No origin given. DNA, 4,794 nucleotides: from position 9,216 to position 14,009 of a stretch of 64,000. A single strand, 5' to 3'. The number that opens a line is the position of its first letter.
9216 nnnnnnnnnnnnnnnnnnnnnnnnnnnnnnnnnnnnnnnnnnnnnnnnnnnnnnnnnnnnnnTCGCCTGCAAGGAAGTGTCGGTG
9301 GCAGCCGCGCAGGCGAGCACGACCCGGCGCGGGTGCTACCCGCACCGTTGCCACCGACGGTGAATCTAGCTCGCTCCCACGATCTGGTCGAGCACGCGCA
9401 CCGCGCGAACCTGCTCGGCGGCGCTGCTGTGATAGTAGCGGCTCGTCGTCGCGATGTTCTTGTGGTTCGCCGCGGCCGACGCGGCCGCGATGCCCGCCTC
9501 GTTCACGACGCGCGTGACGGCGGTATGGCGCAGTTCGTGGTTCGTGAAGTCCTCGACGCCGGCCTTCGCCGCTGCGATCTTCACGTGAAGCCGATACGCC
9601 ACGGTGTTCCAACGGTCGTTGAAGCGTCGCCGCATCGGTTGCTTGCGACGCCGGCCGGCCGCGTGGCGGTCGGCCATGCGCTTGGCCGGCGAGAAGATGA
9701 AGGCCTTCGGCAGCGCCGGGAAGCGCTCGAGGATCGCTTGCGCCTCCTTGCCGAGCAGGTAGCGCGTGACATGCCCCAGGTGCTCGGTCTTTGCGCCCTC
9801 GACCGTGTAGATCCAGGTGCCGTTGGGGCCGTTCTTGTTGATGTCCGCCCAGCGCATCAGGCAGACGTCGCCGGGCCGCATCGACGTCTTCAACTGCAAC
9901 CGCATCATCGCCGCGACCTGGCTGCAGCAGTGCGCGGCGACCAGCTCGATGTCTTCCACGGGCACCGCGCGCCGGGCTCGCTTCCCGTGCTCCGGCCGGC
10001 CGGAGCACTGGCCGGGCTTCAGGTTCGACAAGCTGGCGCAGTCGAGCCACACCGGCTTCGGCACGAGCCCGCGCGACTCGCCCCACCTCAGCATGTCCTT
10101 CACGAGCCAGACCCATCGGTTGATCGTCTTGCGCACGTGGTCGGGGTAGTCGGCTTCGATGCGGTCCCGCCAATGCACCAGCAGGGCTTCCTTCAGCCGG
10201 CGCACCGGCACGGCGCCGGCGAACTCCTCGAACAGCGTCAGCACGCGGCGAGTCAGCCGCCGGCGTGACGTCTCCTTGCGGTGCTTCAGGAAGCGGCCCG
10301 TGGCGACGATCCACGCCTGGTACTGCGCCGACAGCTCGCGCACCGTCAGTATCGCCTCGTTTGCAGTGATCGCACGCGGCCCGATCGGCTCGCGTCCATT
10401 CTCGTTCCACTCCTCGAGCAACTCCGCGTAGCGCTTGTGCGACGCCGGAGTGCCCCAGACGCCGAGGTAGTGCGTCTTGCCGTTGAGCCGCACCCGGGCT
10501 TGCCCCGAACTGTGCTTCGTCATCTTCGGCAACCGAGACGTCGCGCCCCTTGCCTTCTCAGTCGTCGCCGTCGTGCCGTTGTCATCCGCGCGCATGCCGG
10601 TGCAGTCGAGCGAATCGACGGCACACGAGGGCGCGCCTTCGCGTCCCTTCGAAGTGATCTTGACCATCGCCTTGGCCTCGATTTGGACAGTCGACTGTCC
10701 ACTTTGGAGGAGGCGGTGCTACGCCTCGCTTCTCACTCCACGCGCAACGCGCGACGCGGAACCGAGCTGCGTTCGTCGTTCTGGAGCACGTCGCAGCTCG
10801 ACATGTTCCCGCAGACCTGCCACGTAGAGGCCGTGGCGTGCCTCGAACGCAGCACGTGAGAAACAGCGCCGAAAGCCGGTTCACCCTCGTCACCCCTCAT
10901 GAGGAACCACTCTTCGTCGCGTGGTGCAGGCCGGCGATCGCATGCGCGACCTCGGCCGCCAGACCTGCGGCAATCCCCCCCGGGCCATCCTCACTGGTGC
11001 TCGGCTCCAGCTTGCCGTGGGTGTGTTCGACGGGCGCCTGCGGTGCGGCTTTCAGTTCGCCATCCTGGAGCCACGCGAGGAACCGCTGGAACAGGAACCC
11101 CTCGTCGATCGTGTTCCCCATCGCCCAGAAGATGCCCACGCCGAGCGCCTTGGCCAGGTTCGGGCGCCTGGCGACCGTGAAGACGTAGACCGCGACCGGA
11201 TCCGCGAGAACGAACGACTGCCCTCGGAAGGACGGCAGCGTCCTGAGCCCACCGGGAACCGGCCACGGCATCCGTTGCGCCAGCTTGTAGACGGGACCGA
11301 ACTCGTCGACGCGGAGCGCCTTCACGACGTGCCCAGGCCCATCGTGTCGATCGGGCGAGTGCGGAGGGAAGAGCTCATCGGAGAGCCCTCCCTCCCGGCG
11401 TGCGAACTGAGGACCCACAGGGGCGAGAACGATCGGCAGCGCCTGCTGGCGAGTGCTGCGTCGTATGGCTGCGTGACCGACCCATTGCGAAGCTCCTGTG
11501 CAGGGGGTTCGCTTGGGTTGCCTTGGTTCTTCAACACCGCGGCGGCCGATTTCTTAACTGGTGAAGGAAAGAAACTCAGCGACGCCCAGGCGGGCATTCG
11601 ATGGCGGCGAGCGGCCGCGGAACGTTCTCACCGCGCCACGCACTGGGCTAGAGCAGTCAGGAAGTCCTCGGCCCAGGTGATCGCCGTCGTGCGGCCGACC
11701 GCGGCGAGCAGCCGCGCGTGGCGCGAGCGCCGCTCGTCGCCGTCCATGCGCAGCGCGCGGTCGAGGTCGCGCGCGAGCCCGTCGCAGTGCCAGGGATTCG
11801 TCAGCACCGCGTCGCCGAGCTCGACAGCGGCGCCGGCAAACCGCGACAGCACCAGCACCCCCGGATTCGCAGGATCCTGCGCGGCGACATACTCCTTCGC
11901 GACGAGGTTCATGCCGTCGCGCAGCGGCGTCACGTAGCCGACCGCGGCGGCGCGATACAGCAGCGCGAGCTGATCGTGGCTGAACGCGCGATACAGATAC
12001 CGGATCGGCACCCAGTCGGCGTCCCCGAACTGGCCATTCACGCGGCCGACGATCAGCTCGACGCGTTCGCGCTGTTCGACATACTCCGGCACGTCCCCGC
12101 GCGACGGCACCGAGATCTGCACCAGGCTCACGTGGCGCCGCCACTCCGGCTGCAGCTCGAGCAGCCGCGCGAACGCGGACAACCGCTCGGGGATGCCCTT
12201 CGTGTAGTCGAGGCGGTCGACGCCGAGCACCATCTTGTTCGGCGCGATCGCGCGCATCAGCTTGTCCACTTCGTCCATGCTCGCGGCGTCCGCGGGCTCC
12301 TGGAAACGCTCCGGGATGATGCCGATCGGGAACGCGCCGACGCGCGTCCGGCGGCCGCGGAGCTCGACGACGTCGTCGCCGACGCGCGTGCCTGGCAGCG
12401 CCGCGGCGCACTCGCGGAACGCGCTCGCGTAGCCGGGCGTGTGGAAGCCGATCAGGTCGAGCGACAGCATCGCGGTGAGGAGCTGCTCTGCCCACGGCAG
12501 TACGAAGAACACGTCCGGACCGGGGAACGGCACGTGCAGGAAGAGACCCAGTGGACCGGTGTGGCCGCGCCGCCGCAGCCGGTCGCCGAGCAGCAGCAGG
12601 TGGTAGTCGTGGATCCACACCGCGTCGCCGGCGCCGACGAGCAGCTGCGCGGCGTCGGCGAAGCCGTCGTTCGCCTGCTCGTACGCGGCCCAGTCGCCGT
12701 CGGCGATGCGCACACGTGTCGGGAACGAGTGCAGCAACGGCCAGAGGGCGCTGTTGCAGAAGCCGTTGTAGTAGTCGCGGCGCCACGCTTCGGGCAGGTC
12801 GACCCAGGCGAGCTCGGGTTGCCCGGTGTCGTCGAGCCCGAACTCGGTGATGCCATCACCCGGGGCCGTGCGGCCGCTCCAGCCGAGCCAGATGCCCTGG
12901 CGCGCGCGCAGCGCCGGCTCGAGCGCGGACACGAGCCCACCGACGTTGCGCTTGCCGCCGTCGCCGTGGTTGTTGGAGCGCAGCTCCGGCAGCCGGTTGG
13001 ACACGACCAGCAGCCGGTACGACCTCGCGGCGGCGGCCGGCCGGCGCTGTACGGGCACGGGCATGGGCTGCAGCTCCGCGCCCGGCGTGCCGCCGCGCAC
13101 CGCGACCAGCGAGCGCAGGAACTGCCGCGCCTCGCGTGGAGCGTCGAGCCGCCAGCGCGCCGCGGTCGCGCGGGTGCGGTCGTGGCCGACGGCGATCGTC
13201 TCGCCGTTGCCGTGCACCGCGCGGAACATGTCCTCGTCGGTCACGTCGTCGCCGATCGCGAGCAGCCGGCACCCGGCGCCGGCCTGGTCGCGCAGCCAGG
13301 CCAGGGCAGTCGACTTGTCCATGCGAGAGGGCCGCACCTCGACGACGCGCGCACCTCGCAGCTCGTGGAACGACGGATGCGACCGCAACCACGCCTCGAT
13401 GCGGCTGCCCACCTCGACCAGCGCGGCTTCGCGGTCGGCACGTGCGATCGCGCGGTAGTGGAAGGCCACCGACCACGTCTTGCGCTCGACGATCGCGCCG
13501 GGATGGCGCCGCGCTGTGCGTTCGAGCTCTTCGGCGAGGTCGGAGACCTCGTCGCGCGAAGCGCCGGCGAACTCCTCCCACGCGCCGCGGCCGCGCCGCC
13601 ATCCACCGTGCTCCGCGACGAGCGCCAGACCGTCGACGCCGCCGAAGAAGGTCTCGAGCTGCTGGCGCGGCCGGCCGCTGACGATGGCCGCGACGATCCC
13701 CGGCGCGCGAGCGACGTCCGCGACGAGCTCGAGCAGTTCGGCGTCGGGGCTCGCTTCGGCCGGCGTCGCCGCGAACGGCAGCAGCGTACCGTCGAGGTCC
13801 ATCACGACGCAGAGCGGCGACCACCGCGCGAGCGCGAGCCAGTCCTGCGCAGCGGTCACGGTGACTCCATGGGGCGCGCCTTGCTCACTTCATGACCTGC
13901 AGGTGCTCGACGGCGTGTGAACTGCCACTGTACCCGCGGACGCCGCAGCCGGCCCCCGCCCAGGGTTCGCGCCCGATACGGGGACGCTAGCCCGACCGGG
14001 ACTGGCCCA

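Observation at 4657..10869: Integrase-bearing island inserted into the 3' end of a protein-coding gene (rlmD) and carrying its own diverged copy of the target gene end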

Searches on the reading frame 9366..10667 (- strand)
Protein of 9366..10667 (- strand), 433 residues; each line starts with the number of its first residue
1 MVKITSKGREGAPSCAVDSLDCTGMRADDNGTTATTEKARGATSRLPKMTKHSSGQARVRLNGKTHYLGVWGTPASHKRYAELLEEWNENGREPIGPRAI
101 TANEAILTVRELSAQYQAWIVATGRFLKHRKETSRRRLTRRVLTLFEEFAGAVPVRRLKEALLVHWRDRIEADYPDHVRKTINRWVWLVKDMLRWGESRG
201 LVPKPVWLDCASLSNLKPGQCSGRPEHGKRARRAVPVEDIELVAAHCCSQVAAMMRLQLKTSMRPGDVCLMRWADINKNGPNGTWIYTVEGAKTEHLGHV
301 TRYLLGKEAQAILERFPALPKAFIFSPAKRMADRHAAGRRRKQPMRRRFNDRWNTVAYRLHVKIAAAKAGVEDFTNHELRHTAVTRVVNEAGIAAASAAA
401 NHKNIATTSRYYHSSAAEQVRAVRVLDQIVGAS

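Call 5: search_protein_families(library=pfam, proteins=[window:9366-10667:-], max_evalue=0.01)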
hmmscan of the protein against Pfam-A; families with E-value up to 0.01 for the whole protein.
window:9366-10667:- (433 aa): 1 family
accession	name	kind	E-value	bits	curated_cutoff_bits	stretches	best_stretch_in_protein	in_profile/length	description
PF00589.27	Phage_integrase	-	4.6e-15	56.2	27.1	1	250-416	23-170/172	Phage integrase family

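Call 29: search_protein_families(library=padloc, proteins=[window:9366-10667:-], max_evalue=0.01)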
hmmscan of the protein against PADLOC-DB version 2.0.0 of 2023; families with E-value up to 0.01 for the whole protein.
window:9366-10667:- (433 aa): 0 families

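Call 30: search_protein_families(library=ncbifam, proteins=[window:9366-10667:-], max_evalue=0.01)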
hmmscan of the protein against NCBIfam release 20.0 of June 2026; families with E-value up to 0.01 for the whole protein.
window:9366-10667:- (433 aa): 2 families
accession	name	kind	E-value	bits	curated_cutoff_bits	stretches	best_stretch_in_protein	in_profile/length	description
NF040815.2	recomb_XerA_Arch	equivalog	2.1e-05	24.2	220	1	360-417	198-257/263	site-specific tyrosine recombinase/integron integrase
TIGR02224.1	recomb_XerC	equivalog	0.00059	19.3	335.15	1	355-417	218-280/295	tyrosine recombinase XerC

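Call 31: search_protein_families(library=phrogs, proteins=[window:9366-10667:-], max_evalue=0.01)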
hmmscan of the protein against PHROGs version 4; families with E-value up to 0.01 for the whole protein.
window:9366-10667:- (433 aa): 4 families
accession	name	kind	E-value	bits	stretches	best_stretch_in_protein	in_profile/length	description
phrog_1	-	integration and excision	1.5e-36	127.8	1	56-431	125-452/611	integrase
phrog_216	-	integration and excision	3.5e-18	66.7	1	252-430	77-240/301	integrase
phrog_23344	-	unknown function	0.0025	18.4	1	152-215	21-92/195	-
phrog_7685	-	integration and excision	0.0079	16.8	0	369-429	176-238/240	integrase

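Call 37: find_related_loci(query=window:9366-10667:-, collection=genome_contigs, flank=8000)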
Query window:9366-10667:- (433 aa) in genome_contigs; peptide patterns used: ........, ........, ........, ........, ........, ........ (x = any residue, [..] = any of these).
33 stretches matched a pattern, but none encodes a relative of the query by tblastn (E <= 1e-3).

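Call 41: find_homologous_proteins(query=window:9366-10667:-, max_evalue=1e-30)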
Query window:9366-10667:- (433 aa): 20 proteins with E <= 1e-30 among 8000 candidates.
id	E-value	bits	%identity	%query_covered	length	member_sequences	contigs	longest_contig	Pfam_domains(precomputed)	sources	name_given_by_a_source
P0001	3.1e-292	987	100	100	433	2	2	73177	PF00589.28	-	-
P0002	3.0e-206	704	81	89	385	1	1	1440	PF00589.28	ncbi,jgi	jgi:integrase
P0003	4.6e-204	696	78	90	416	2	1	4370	PF00589.28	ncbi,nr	ncbi:MAG: tyrosine-type recombinase/integrase [Phycisphaerales bacterium]|nr:tyrosine-type recombina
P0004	4.4e-167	574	62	99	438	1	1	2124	PF00589.28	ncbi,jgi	jgi:integrase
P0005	8.2e-157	541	57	99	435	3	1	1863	PF00589.28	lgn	-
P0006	7.4e-156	537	58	99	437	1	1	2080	PF00589.28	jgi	-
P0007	2.6e-141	490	56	98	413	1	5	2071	PF00589.28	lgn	-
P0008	6.4e-102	360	48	90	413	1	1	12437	PF00589.28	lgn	-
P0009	1.5e-98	349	46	98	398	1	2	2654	PF00589.28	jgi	jgi:integrase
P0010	2.5e-95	338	46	89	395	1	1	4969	PF00589.28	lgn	-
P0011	9.4e-95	336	46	95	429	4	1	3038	PF00589.28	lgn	-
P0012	5.4e-89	317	42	89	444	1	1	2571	PF00589.28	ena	-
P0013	3.1e-87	311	48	83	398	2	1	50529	PF00589.28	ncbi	-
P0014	3.4e-86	308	48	83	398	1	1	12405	PF00589.28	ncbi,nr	ncbi:MAG: site-specific integrase [Planctomycetes bacterium]|nr:site-specific integrase [Planctomyce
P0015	5.8e-86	307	47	82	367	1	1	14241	PF00589.28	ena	-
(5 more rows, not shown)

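Call 42: find_encoding_contigs(protein=P0002, flank=3000, max_places=3)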
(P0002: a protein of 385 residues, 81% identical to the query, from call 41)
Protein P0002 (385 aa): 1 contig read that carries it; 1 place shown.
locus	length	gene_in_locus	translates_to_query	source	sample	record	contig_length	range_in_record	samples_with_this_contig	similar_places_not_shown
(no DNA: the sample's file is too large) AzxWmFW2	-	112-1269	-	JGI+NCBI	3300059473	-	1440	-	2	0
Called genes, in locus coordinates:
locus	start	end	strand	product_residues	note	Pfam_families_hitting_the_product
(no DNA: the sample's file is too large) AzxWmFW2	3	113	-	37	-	?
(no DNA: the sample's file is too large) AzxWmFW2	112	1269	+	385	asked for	PF00589:Phage_integrase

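Call 43: find_encoding_contigs(protein=P0004, flank=3000, max_places=3)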
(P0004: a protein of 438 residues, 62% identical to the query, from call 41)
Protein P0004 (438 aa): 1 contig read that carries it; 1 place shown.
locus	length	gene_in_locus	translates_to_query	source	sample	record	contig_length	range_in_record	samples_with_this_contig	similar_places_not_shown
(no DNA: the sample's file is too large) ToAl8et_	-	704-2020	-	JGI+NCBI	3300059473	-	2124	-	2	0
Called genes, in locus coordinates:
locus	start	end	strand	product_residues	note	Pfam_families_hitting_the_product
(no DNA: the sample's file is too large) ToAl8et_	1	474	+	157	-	PF15956:DUF4760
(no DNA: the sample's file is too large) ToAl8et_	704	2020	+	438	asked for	PF00589:Phage_integrase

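Call 44: find_encoding_contigs(protein=P0005, flank=3000, max_places=3)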
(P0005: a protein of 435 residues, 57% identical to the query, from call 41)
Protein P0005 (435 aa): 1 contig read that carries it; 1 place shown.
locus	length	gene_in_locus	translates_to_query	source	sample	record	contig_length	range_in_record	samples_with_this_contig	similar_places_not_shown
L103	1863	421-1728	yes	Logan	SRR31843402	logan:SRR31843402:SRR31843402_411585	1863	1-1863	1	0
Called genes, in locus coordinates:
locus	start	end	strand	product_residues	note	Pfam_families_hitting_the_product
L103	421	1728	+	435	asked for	PF00589:Phage_integrase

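Call 45: find_encoding_contigs(protein=P0006, flank=3000, max_places=3)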
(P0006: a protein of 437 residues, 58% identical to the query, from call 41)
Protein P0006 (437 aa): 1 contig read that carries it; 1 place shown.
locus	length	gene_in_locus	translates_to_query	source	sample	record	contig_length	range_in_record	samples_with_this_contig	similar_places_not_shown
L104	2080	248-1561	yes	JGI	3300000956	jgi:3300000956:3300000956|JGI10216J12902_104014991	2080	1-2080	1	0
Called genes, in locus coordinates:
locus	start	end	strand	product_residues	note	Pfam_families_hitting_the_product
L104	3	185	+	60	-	?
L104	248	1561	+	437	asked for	PF00589:Phage_integrase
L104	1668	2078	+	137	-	?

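Call 46: find_encoding_contigs(protein=P0007, flank=3000, max_places=5)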
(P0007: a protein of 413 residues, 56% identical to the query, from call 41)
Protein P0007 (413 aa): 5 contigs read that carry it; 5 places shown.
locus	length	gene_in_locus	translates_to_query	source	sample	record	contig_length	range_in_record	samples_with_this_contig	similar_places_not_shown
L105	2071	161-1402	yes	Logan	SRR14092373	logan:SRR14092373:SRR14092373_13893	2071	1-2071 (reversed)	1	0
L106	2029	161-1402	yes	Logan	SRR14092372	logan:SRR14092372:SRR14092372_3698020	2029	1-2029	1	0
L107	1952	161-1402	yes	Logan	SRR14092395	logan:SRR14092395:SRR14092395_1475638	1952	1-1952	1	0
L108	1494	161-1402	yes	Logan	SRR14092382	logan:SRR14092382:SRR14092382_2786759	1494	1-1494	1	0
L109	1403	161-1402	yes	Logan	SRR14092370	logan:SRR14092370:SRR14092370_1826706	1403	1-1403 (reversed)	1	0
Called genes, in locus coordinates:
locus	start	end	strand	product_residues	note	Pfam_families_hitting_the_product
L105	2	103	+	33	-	?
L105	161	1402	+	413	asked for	PF00589:Phage_integrase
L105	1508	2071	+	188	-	?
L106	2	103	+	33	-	?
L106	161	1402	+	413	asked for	PF00589:Phage_integrase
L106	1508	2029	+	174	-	?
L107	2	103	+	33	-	?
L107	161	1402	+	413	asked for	PF00589:Phage_integrase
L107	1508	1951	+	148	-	?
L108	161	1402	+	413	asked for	PF00589:Phage_integrase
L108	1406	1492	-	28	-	?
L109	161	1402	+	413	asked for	PF00589:Phage_integrase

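Call 85: search_dna_similar(query=window:9366-10667:-, collection=phages, mode=protein, max_rows=8)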
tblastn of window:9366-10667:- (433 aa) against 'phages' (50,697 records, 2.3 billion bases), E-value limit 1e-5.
No match.

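Call 95: find_encoding_contigs(protein=P0008, flank=1500, max_places=1)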
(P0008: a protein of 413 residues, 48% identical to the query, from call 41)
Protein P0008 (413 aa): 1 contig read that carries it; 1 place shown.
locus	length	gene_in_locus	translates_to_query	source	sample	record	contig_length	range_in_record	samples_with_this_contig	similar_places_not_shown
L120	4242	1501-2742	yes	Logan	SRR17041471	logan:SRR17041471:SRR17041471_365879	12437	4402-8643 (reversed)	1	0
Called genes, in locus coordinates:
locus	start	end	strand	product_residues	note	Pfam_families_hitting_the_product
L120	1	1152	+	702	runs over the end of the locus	PF05569:Peptidase_M56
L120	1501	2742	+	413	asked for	PF00589:Phage_integrase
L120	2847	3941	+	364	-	-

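Call 96: find_encoding_contigs(protein=P0010, flank=1500, max_places=1)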
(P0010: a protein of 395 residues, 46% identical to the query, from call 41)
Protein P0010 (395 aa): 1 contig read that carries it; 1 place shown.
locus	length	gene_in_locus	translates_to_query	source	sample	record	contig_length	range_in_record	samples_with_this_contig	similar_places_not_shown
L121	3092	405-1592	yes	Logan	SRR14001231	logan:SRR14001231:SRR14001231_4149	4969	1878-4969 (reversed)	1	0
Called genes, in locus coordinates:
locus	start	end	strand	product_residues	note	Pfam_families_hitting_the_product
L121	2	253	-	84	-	?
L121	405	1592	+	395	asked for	PF00589:Phage_integrase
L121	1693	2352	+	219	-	-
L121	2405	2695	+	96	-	PF07618:DUF1580 (weak)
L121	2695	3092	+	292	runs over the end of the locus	-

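Call 97: find_encoding_contigs(protein=P0011, flank=1500, max_places=1)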
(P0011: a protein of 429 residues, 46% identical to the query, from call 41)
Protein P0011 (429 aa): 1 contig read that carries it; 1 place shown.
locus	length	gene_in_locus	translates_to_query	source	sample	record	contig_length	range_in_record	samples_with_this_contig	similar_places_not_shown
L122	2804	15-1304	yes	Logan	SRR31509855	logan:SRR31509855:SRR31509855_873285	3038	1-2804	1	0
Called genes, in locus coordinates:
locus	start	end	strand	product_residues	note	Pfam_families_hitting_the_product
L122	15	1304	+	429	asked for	PF00589:Phage_integrase (weak)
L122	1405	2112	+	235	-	-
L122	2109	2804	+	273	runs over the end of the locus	-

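Call 98: find_encoding_contigs(protein=P0013, flank=1500, max_places=1)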
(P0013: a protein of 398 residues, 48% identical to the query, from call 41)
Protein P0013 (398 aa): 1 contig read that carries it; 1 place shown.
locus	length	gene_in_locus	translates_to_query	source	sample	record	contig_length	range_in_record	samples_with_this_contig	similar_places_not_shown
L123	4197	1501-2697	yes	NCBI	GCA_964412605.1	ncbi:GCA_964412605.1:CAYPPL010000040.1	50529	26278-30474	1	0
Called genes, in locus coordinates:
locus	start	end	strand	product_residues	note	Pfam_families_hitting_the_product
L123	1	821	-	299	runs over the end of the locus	-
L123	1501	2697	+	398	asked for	PF00589:Phage_integrase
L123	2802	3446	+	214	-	-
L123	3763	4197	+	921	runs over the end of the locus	PF09250:Prim-Pol, PF13481:AAA_25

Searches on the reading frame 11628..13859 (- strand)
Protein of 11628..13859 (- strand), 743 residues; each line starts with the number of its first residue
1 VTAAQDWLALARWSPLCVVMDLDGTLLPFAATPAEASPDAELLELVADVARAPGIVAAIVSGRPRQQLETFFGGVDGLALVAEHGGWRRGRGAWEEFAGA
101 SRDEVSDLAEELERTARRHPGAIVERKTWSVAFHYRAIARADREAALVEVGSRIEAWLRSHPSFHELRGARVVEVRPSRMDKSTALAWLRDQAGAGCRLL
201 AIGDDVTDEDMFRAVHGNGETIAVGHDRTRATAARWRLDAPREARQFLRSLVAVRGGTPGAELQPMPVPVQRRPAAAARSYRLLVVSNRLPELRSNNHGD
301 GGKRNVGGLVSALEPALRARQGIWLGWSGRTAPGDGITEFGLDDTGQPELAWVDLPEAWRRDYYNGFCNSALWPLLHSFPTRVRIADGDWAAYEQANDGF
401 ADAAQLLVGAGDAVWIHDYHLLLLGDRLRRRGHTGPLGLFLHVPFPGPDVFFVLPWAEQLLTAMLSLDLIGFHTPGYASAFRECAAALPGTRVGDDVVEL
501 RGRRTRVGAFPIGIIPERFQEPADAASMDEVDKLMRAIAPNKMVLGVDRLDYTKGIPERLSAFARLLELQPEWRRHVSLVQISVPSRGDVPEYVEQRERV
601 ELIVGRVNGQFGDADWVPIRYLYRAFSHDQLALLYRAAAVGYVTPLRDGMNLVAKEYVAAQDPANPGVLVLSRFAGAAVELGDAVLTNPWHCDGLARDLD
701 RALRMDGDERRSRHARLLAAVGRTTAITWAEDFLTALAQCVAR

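Call 5: search_protein_families(library=pfam, proteins=[window:11628-13859:-], max_evalue=0.01)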
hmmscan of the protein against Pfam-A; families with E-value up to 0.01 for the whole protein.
window:11628-13859:- (743 aa): 4 families
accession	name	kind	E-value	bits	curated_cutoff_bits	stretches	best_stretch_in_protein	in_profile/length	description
PF00982.27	Glyco_transf_20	-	7.2e-124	414.5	32.5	1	282-738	2-472/473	Glycosyltransferase family 20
PF02358.22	Trehalose_PPase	-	8.9e-38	130.2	27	1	20-240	2-233/235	Trehalose-phosphatase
PF05116.19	S6PP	-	0.00034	20.7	20.3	0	169-247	153-227/247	Sucrose-6F-phosphate phosphohydrolase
PF08282.18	Hydrolase_3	-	0.0011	19.2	20.9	0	18-86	1-64/255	haloacid dehalogenase-like hydrolase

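Call 30: search_protein_families(library=ncbifam, proteins=[window:11628-13859:-], max_evalue=0.01)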
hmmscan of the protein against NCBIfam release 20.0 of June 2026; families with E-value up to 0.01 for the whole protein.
window:11628-13859:- (743 aa): 10 families
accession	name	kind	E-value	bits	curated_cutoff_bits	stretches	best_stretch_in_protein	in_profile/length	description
NF011071.0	PRK14501.1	equivalog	7.9e-197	655.8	634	2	282-739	3-463/729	bifunctional alpha,alpha-trehalose-phosphate synthase (UDP-forming)/trehalose-phosphatase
TIGR02400.1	trehalose_OtsA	equivalog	4.1e-156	520.3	564.85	1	282-738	1-455/456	alpha,alpha-trehalose-phosphate synthase (UDP-forming)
NF007513.0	PRK10117.1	equivalog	1.3e-111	373.9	759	1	282-742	3-456/474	alpha,alpha-trehalose-phosphate synthase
TIGR02398.1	gluc_glyc_Psyn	equivalog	2e-97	326.8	569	2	498-738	241-481/487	glucosylglycerol-phosphate synthase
TIGR00685.1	T6PP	equivalog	1.2e-35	123.5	68.05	1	18-252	6-249/250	trehalose-phosphatase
NF007560.0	PRK10187.1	equivalog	1.2e-19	70.6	327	1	19-252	18-244/266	trehalose-phosphatase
TIGR01484.1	HAD-SF-IIB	subfamily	9.8e-16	58.5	41.8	1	18-217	2-217/221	HAD-IIB family hydrolase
TIGR04047.1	MSMEG_0565_glyc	hypoth_equivalog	0.00088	18.5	259.85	1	511-719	165-355/373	MSMEG_0565 family glycosyltransferase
TIGR00099.1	Cof-subfamily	subfamily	0.0049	16.5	137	0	18-86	2-64/256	Cof-type HAD-IIB family hydrolase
TIGR01487.1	Pglycolate_arch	equivalog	0.0097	15.8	122.75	0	18-215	4-182/215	phosphoglycolate phosphatase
